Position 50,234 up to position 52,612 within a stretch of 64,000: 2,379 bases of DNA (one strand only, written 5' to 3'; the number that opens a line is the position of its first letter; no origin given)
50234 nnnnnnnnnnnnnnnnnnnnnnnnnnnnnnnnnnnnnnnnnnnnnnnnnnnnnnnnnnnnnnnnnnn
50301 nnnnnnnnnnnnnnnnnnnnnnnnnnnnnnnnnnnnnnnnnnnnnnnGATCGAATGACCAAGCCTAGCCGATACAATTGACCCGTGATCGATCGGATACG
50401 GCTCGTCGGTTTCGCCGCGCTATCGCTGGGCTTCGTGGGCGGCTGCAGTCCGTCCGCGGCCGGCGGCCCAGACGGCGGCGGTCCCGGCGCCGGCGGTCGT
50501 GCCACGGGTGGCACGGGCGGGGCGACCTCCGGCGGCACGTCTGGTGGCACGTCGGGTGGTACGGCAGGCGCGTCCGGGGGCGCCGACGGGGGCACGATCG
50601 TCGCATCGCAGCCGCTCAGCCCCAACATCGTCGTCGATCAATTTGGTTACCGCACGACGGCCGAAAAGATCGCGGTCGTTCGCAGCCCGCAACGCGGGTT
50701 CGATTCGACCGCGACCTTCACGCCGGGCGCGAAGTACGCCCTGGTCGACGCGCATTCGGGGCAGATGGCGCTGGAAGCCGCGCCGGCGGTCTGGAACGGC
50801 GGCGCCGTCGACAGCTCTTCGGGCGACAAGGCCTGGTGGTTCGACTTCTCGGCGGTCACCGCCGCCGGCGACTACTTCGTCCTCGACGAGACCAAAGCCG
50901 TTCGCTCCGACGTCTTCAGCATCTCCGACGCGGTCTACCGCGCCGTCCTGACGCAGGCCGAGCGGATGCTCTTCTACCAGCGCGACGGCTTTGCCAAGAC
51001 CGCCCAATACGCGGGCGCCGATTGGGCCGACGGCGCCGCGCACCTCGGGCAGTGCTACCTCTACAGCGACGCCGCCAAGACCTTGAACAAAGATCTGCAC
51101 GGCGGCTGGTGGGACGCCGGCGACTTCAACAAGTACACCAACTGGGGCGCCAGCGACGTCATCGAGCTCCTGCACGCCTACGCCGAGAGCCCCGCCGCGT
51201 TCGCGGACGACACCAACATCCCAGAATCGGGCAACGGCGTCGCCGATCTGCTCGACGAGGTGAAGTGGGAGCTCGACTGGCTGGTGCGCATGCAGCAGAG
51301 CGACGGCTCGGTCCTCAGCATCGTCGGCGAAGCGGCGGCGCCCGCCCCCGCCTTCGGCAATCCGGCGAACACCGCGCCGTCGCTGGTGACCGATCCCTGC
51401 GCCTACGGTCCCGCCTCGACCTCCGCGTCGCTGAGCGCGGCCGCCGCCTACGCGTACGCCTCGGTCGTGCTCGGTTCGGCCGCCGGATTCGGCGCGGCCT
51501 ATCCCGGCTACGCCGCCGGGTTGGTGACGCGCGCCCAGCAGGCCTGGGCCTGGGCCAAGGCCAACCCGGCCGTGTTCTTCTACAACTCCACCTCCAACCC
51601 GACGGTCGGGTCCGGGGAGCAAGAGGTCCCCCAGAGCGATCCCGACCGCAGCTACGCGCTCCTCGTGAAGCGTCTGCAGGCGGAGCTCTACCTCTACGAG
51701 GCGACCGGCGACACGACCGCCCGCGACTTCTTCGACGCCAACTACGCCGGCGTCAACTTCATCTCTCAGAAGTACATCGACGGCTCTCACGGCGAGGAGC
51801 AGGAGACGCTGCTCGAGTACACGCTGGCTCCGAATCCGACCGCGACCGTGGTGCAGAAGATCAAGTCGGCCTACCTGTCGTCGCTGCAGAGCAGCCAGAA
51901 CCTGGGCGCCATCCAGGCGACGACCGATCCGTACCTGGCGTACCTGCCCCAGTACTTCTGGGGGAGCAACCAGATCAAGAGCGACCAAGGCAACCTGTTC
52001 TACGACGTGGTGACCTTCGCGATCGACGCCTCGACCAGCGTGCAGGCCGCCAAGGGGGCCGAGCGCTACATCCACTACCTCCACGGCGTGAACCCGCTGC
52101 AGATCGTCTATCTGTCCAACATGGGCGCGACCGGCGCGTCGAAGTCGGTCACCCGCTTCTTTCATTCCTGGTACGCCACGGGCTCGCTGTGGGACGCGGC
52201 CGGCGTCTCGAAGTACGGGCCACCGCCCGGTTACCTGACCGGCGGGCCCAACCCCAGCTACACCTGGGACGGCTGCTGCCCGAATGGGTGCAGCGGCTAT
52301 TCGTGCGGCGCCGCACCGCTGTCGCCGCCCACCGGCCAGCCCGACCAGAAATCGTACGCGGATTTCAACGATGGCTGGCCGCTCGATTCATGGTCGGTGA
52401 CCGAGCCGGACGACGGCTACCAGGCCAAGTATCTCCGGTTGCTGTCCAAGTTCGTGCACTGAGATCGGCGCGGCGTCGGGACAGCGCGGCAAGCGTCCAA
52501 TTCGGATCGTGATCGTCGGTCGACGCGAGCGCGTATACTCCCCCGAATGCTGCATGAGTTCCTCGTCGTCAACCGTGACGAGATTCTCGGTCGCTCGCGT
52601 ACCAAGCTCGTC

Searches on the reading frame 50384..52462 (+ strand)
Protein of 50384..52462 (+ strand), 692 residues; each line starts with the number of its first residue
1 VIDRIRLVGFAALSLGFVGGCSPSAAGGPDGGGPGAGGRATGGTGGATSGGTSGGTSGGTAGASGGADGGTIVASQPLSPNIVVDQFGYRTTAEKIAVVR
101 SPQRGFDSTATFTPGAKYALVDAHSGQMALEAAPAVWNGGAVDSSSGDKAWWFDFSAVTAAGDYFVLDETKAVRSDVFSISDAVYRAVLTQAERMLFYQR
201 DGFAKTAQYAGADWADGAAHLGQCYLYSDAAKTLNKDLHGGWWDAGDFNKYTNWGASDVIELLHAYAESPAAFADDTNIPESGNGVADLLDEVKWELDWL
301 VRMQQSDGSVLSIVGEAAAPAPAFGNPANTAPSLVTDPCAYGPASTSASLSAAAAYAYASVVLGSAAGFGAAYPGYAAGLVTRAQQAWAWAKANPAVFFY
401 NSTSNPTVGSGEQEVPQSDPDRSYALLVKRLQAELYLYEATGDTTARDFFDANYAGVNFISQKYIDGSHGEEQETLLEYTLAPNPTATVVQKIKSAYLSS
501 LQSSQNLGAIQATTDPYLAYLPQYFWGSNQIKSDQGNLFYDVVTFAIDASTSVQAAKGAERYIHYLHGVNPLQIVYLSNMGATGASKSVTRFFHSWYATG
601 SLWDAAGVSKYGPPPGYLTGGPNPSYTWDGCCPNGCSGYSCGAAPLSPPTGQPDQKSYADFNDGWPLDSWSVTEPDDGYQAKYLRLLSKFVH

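Call 33: search_protein_families(library=pfam, proteins=[window:50384-52462:+], max_evalue=0.001)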
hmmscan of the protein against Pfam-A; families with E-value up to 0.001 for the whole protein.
window:50384-52462:+ (692 aa): 2 families
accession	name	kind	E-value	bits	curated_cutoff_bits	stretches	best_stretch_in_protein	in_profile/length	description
PF00759.25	Glyco_hydro_9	-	2.3e-47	162.7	27.7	1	185-685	1-442/444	Glycosyl hydrolase family 9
PF02927.20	CelD_N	-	4.4e-12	47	24.6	1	79-166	3-79/86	Cellulase N-terminal ig-like domain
